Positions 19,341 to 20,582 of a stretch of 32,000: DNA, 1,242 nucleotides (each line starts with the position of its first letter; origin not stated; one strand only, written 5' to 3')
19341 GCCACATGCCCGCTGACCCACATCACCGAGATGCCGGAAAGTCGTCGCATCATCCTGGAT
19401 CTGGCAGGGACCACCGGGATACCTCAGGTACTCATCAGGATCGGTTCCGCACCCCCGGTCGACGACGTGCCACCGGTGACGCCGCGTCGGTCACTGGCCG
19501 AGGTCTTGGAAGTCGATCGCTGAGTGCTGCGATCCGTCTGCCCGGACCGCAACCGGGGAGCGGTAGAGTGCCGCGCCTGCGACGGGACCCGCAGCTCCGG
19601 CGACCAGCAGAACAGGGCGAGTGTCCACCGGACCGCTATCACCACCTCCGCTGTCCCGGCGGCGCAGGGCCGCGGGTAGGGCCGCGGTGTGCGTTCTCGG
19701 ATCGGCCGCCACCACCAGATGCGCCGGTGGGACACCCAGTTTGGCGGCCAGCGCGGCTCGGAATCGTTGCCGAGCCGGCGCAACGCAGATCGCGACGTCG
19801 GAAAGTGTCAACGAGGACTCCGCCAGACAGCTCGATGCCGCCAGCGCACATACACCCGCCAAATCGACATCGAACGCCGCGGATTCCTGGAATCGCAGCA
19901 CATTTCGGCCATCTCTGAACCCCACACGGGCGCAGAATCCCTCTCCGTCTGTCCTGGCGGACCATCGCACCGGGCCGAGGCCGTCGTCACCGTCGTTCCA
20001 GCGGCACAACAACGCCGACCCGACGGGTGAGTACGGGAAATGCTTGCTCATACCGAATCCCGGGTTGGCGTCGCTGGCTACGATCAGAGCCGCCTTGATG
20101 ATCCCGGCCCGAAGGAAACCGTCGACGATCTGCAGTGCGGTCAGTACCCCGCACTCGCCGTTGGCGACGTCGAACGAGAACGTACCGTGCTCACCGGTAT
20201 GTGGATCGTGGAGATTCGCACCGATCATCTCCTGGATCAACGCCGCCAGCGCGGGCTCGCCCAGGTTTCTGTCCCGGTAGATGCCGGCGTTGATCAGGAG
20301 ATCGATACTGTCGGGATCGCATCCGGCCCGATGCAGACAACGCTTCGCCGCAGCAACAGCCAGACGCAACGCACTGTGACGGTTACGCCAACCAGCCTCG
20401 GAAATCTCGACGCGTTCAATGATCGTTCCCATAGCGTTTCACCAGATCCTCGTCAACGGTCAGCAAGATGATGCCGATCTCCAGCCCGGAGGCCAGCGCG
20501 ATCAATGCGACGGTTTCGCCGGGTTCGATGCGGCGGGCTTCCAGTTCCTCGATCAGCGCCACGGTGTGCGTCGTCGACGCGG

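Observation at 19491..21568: Overlapping pair of KAS III-like genes, one active and one catalytically dead, behind a DosR-like box; possibly a PqsBC-style heterodimeric condensing enzyme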

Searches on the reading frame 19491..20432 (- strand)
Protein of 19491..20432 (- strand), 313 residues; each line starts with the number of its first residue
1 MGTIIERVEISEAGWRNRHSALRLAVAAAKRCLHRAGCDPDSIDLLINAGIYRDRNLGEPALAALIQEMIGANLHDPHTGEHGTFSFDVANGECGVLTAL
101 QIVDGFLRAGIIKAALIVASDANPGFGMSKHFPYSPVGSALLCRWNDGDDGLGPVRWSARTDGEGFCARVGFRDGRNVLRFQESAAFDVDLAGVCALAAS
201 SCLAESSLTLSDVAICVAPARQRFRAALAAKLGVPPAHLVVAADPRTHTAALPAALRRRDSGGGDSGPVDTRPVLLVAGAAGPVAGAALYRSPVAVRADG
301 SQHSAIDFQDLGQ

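Call 3: search_protein_families(library=pfam, proteins=[window:19491-20432:-], max_evalue=0.1)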
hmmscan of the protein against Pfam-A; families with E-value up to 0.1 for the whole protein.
window:19491-20432:- (313 aa): 3 families
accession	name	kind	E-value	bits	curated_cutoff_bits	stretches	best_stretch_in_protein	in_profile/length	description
PF08545.16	ACP_syn_III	-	0.0049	17.2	24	1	87-123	1-37/80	3-Oxoacyl-[acyl-carrier-protein (ACP)] synthase III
PF18604.6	PreAtp-grasp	-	0.054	14.5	27.5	0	212-256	12-55/94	Pre ATP-grasp domain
PF08541.16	ACP_syn_III_C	-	0.061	13.9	26.6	0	203-291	1-89/90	3-Oxoacyl-[acyl-carrier-protein (ACP)] synthase III C terminal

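Call 4: search_protein_families(library=ncbifam, proteins=[window:19491-20432:-], max_evalue=0.1)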
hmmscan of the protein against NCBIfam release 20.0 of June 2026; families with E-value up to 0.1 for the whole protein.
window:19491-20432:- (313 aa): 10 families
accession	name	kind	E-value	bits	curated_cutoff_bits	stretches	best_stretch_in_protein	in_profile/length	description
NF006829.0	PRK09352.1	subfamily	1.5e-13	50.5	249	1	10-263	41-295/322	beta-ketoacyl-ACP synthase 3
NF006720.0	PRK09258.1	equivalog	1.4e-12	47.6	285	1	15-121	55-151/338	3-oxoacyl-ACP synthase III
TIGR00747.1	fabH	subfamily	2.2e-09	36.8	292.1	1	21-122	51-141/322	beta-ketoacyl-ACP synthase III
NF005308.0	PRK06840.1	equivalog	5.3e-06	25.7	315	1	18-120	50-143/339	3-oxoacyl-ACP synthase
NF004623.0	PRK05963.1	equivalog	7.6e-06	25.4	437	1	2-120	34-141/328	beta-ketoacyl-ACP synthase III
NF005541.0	PRK07204.1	equivalog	5.4e-05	22.7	402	1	23-122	54-144/329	beta-ketoacyl-ACP synthase III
NF005703.0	PRK07515.1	equivalog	5.4e-05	22.2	304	1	23-121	98-184/373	beta-ketoacyl-ACP synthase III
NF003274.0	PRK04262.1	equivalog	0.00031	19.9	244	1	22-125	52-145/347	hydroxymethylglutaryl-CoA synthase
TIGR00748.1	HMG_CoA_syn_Arc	equivalog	0.0033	16.7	353.35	1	21-233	50-249/345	hydroxymethylglutaryl-CoA synthase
TIGR03286.1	methan_mark_15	hypoth_equivalog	0.093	11.7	455.75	0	4-73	160-228/404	methanogenesis marker 15 protein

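Call 6: search_solved_structures(query=window:19491-20432:-, max_evalue=1, show_alignments=3)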
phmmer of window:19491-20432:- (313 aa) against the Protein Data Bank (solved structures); distinct sequences matched with E-value up to 1: 33.
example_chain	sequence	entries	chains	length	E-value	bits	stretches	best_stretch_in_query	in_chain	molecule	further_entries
2ebd_A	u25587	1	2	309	1.8e-07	34.3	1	10-270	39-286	3-oxoacyl-[acyl-carrier-protein] synthase 3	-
9ka5_A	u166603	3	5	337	2.4e-07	33.8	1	22-122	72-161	Beta-ketoacyl-[acyl-carrier-protein] synthase III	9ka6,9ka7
6a9n_A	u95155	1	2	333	4.6e-07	32.9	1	5-269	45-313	3-oxoacyl-[acyl-carrier-protein] synthase 3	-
3h78_A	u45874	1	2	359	1e-06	31.8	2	21-122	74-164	PQS biosynthetic enzyme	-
1hn9_A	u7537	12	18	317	1.3e-06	31.5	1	22-122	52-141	BETA-KETOACYL-ACYL CARRIER PROTEIN SYNTHASE III | 3-oxoacyl-[acyl-carrier-protein] synthase III | 3-oxoacyl-[acyl-carrier-protein] synthase 3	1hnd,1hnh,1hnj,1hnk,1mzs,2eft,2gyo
6x7r_A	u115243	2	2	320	1.3e-06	31.4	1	22-122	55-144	3-oxoacyl-[acyl-carrier-protein] synthase 3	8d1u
9ka2_A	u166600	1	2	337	1.6e-06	31.1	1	22-122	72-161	Beta-ketoacyl-[acyl-carrier-protein] synthase III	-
3h76_A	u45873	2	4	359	1.6e-06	31.1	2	21-122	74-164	PQS biosynthetic enzyme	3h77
3il9_A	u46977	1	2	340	1.7e-06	31.1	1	22-122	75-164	3-oxoacyl-[acyl-carrier-protein] synthase 3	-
1ebl_A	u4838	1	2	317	3.9e-06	29.9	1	22-122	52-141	BETA-KETOACYL-ACP SYNTHASE III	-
3il3_A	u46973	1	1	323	1.8e-05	27.7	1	23-124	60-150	3-oxoacyl-[acyl-carrier-protein] synthase 3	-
4ryb_A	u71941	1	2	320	4.6e-05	26.4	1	22-121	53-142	3-oxoacyl-[acyl-carrier-protein] synthase 3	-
4dfe_A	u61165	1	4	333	4.8e-05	26.3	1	24-256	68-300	3-oxoacyl-[acyl-carrier-protein] synthase 3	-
4ylt_A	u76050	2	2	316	5e-05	26.3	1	23-122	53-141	3-oxoacyl-[acyl-carrier-protein] synthase 3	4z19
5bqs_A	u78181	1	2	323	0.00036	23.4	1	18-142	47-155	3-oxoacyl-[acyl-carrier-protein] synthase 3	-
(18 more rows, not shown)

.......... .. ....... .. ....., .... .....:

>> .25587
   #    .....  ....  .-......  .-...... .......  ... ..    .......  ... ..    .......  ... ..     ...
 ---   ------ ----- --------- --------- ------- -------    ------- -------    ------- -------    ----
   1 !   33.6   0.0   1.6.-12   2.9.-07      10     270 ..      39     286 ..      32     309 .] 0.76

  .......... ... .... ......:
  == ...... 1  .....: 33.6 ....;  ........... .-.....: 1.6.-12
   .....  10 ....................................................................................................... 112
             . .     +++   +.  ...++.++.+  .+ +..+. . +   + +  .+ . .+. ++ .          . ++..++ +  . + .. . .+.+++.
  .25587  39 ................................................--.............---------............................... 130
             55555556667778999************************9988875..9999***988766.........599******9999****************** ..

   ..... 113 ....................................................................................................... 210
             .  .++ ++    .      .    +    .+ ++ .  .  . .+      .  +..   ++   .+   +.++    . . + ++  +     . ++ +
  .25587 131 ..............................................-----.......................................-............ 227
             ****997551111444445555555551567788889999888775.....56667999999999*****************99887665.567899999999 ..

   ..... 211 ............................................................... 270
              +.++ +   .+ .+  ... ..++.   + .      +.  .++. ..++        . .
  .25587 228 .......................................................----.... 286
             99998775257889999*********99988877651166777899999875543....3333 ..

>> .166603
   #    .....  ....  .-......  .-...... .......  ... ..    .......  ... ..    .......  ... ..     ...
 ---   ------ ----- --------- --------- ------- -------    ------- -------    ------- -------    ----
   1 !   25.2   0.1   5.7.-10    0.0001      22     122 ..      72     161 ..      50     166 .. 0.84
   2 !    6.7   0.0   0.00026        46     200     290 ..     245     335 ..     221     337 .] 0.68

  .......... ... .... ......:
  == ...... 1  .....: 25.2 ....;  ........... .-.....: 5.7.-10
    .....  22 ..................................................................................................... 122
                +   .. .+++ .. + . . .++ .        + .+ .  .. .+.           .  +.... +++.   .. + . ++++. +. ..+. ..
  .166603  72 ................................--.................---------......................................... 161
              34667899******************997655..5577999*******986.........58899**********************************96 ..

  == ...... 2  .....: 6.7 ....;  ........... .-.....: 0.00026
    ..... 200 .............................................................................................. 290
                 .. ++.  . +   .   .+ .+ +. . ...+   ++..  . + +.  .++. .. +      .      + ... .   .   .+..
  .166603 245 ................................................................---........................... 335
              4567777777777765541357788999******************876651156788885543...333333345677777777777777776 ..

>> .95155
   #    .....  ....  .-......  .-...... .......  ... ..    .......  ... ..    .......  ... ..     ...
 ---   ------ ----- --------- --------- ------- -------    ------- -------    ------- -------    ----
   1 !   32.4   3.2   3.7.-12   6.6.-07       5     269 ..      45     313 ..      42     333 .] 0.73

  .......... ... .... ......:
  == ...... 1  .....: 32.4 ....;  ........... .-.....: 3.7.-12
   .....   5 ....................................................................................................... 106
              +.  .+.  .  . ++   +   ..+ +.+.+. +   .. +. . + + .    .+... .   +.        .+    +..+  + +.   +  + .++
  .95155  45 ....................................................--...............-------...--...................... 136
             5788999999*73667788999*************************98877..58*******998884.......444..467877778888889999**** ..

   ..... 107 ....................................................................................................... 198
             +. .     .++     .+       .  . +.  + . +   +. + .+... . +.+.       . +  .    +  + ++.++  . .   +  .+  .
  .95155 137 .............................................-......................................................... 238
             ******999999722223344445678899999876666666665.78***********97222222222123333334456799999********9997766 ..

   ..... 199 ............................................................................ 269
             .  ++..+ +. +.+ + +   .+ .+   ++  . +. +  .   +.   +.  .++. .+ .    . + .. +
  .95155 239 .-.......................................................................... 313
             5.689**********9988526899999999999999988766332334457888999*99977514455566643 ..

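Call 13: find_homologous_proteins(query=window:19491-20432:-)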
Query window:19491-20432:- (313 aa): 1057 proteins with E <= 0.001 among 8000 candidates; the best 120 are listed.
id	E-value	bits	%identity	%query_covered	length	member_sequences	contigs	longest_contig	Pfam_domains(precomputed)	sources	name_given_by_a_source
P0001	4.3e-202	688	100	100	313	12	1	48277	-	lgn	-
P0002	5.5e-176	603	88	100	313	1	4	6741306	-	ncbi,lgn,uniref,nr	ncbi:3-oxoacyl-ACP synthase [Mycolicibacterium goodii]|uniref:3-oxoacyl-ACP synthase n=1 Tax=Mycolic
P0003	2.6e-157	541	100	78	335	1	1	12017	-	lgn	-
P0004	4.2e-149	514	78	100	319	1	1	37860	-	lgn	-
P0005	4.7e-115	402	67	97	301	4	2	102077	PF08541.17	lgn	-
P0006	5.2e-113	396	71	80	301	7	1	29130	PF08541.17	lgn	-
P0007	2.0e-112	394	65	93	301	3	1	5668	-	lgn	-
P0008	4.3e-111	389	66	93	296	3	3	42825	-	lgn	-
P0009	4.2e-107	376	63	93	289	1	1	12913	PF08541.17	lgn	-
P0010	4.9e-106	373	64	95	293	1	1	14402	PF08541.17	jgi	jgi:3-oxoacyl-[acyl-carrier-protein] synthase-3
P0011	2.1e-105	371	62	94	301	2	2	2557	PF08541.17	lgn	-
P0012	7.4e-105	369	61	94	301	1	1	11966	PF08541.17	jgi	jgi:3-oxoacyl-[acyl-carrier-protein] synthase-3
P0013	3.2e-104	367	63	94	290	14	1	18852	PF08541.17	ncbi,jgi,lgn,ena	ncbi:MAG TPA: 3-oxoacyl-[acyl-carrier-protein] synthase III C-terminal domain-containing protein [My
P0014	4.0e-104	367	62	94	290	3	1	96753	PF08541.17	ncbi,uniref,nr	ncbi:beta-ketoacyl-[acyl-carrier-protein] synthase family protein [Mycolicibacterium vinylchloridicu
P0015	6.2e-104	366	62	94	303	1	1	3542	PF08541.17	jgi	jgi:3-oxoacyl-[acyl-carrier-protein] synthase III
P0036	4.0e-102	360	61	96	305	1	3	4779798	PF08541.17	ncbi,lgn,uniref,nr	ncbi:beta-ketoacyl-[acyl-carrier-protein] synthase family protein [Mycobacterium noviomagense]|unire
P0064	8.6e-101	356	61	93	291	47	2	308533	PF08541.17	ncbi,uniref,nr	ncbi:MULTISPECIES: 3-oxoacyl-ACP synthase III family protein [unclassified Rhodococcus (in: high G+C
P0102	9.7e-100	352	60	94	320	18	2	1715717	PF08541.17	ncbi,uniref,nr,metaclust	ncbi:3-oxoacyl-ACP synthase [Rhodococcus sp. AD45-ID]|uniref:3-oxoacyl-[acyl-carrier-protein] syntha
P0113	1.2e-99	352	64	83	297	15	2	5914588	-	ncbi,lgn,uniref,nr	ncbi:3-oxoacyl-ACP synthase [Mycobacterium ulcerans]|uniref:Ketoacyl-acyl carrier protein synthase I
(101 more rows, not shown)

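Call 15: find_related_loci(query=A1, collection=genome_contigs, flank=6000)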
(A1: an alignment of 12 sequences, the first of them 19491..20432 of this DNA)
Query A1 (313 aa) in genome_contigs; peptide patterns used: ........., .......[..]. (x = any residue, [..] = any of these).
306 stretches matched a pattern; 284 encode a relative of the query (tblastn E <= 1e-3); the best 80 are kept; 80 distinct loci.
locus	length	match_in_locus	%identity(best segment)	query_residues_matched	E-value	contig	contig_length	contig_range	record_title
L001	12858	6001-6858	65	1-290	3e-109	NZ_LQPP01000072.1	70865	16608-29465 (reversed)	Mycolicibacterium peregrinum strain DSM 43271 contig_74, whole genome shotgun sequence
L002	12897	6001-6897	60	1-302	3e-105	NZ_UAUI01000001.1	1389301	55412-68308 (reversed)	Rhodococcus wratislaviensis strain NCTC13229, whole genome shotgun sequence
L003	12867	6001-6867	62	1-292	1e-105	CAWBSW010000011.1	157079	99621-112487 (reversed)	MAG: uncultured Actinomycetota bacterium isolate MFD04570.bin.2.112 genome assembly, contig: contig_127560, whole genome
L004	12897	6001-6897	60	1-302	4e-105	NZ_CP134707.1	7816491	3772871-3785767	Rhodococcus opacus strain DSM 43205 chromosome, complete genome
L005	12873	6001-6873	64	1-294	4e-104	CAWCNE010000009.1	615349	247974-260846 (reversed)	MAG: uncultured Actinomycetota bacterium isolate MFD05502.bin.2.37 genome assembly, contig: contig_41182, whole genome s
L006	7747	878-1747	63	1-293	6e-104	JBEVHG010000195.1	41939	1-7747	MAG: Mycobacterium sp. isolate T2R5BO_autometa_bin_0031 T2R5BO_autometa_bin_0031_k133_5953701, whole genome shotgun sequ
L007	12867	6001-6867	59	1-292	4e-103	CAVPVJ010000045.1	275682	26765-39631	MAG: uncultured Actinomycetota bacterium isolate MFD00082.bin.1.92 genome assembly, contig: contig_7471, whole genome sh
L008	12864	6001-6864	62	1-291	5e-103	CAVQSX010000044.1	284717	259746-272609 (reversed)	MAG: uncultured Actinomycetota bacterium isolate MFD00082.bin.1.17 genome assembly, contig: contig_4700, whole genome sh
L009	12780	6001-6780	65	1-258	2e-102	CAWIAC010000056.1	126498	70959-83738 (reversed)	MAG: uncultured Actinomycetota bacterium isolate MFD09495.bin.2.46 genome assembly, contig: contig_9052, whole genome sh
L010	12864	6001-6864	63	1-293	1e-102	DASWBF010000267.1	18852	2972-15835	MAG TPA_asm: Mycobacterium sp. isolate SMAG_U2675 k141_285272, whole genome shotgun sequence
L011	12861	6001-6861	62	1-293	9e-103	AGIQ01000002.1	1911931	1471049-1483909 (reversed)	Mycolicibacterium rhodesiae JS60 ctg137, whole genome shotgun sequence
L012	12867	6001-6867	60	1-292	6e-102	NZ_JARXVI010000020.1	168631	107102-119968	Rhodococcus opacus strain 1CP Ga0498881_20, whole genome shotgun sequence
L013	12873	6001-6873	61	1-294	6e-102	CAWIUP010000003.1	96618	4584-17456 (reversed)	MAG: uncultured Actinomycetota bacterium isolate MFD01872.bin.2.120 genome assembly, contig: contig_147901, whole genome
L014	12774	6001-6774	64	1-256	9e-102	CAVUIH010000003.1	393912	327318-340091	MAG: uncultured Actinomycetota bacterium isolate MFD01872.bin.2.148 genome assembly, contig: contig_126889, whole genome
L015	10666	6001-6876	64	1-295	1e-101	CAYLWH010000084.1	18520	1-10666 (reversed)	MAG TPA_asm: uncultured Mycobacterium sp. isolate SRP344714_co2_63 genome assembly, contig: NODE_7722_length_18520_cov_1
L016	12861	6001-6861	63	1-293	1e-101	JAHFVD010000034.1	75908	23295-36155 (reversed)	MAG: Mycobacterium sp. isolate nzgw95 NODE_112_length_75909_cov_6.003589, whole genome shotgun sequence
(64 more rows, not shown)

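Call 19: list_cluster_members(proteins=[P0113, P0002, P0102, P0064, P0036])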
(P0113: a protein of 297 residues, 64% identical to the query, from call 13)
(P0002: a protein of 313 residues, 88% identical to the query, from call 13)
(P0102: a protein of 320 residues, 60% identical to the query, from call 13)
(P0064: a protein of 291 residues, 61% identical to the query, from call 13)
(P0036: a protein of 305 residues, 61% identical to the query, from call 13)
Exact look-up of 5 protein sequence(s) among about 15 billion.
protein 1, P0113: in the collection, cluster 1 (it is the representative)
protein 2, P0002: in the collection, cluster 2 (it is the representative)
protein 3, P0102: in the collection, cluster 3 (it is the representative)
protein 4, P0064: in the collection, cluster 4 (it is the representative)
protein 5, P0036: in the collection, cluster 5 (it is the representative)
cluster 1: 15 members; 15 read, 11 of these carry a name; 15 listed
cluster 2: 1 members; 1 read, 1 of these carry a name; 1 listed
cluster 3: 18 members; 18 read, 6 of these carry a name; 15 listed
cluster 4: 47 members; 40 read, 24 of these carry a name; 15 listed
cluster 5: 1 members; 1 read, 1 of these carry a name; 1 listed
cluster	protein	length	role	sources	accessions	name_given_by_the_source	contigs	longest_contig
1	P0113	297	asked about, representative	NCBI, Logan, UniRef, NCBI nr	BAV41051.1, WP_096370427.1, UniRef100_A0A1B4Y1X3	3-oxoacyl-ACP synthase [Mycobacterium ulcerans] | Ketoacyl-acyl carrier protein synthase III n=1 Tax=Mycobacterium ulcerans subsp. ...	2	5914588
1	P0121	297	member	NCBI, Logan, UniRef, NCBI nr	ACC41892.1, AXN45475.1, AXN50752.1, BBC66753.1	beta-ketoacyl-[acyl-carrier-protein] synthase family protein [Mycobacterium marinum] | Ketoacyl-acyl carrier protein synthase III n=2 Tax=Mycobacterium marinum TaxID=1781 ... | 3-oxoacyl-ACP synthase [Mycobacterium marinum]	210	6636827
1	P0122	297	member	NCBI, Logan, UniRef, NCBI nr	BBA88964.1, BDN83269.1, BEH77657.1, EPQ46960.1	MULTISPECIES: beta-ketoacyl-[acyl-carrier-protein] synthase family protein [Mycobacterium] | 3-oxoacyl-ACP synthase n=1 Tax=Mycobacterium pseudoshottsii TaxID=265949 ... | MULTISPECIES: 3-oxoacyl-ACP synthase [Mycobacterium]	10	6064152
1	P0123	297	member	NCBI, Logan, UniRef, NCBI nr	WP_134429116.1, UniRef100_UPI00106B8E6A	beta-ketoacyl-[acyl-carrier-protein] synthase family protein [Mycobacterium ulcerans] | 3-oxoacyl-ACP synthase n=1 Tax=Mycobacterium ulcerans TaxID=1809 RepID=UPI00106B8E6A | 3-oxoacyl-ACP synthase [Mycobacterium ulcerans]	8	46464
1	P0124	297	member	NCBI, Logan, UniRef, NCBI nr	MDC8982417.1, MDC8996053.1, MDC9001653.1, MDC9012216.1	3-oxoacyl-ACP synthase [Mycobacterium marinum] | 3-oxoacyl-ACP synthase n=1 Tax=Mycobacterium marinum TaxID=1781 RepID=UPI000B974B7E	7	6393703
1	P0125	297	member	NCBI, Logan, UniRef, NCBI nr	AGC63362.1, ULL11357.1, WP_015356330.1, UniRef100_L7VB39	ketoacyl-acyl carrier protein synthase III [Mycobacterium liflandii 128FXT] | Ketoacyl-acyl carrier protein synthase III n=1 Tax=Mycobacterium liflandii (strain ... | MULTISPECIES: ketoacyl-ACP synthase [Mycobacterium ulcerans group]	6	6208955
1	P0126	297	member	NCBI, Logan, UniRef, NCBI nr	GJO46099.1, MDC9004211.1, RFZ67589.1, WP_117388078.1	3-oxoacyl-[acyl-carrier-protein] synthase 3 [Mycobacterium marinum] | 3-oxoacyl-ACP synthase n=1 Tax=Mycobacterium marinum TaxID=1781 RepID=UPI000E3E19F9 | 3-oxoacyl-ACP synthase [Mycobacterium marinum]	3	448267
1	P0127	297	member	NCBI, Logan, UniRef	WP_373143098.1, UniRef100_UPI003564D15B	3-oxoacyl-ACP synthase [Mycobacterium marinum] | 3-oxoacyl-ACP synthase n=1 Tax=Mycobacterium marinum TaxID=1781 RepID=UPI003564D15B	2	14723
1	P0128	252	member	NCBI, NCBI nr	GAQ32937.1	3-oxoacyl-ACP synthase [Mycobacterium pseudoshottsii JCM 15466]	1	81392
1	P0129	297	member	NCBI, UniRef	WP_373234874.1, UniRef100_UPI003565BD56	3-oxoacyl-ACP synthase [Mycobacterium marinum] | 3-oxoacyl-ACP synthase n=1 Tax=Mycobacterium marinum TaxID=1781 RepID=UPI003565BD56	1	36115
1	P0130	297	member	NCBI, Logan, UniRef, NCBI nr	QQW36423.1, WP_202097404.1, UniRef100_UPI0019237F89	3-oxoacyl-ACP synthase [Mycobacterium marinum] | 3-oxoacyl-ACP synthase n=1 Tax=Mycobacterium marinum TaxID=1781 RepID=UPI0019237F89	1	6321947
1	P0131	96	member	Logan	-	-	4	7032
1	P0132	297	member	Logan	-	-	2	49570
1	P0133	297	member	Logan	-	-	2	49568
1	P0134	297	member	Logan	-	-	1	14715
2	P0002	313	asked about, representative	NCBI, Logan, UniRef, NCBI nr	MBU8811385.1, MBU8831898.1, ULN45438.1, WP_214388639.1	3-oxoacyl-ACP synthase [Mycolicibacterium goodii] | 3-oxoacyl-ACP synthase n=1 Tax=Mycolicibacterium goodii TaxID=134601 RepID=UPI001BDD42CA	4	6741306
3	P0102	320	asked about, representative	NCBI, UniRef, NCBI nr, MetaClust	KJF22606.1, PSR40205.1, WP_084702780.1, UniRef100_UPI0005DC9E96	3-oxoacyl-ACP synthase [Rhodococcus sp. AD45-ID] | 3-oxoacyl-[acyl-carrier-protein] synthase III C-terminal domain-containing protein n=1 ... | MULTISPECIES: 3-oxoacyl-[acyl-carrier-protein] synthase III C-terminal domain-containing ...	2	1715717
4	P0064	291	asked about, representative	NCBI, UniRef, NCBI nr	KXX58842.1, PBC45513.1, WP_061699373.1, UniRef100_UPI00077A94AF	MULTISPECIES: 3-oxoacyl-ACP synthase III family protein [unclassified Rhodococcus (in: ... | 3-oxoacyl-ACP synthase III family protein n=1 Tax=unclassified Rhodococcus (in: high G+C ... | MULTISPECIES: 3-oxoacyl-[acyl-carrier-protein] synthase III C-terminal domain-containing ...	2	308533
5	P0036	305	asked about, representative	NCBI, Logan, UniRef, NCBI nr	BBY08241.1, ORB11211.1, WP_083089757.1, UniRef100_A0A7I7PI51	beta-ketoacyl-[acyl-carrier-protein] synthase family protein [Mycobacterium noviomagense] | 3-oxoacyl-ACP synthase n=1 Tax=Mycobacterium noviomagense TaxID=459858 ... | 3-oxoacyl-ACP synthase [Mycobacterium noviomagense]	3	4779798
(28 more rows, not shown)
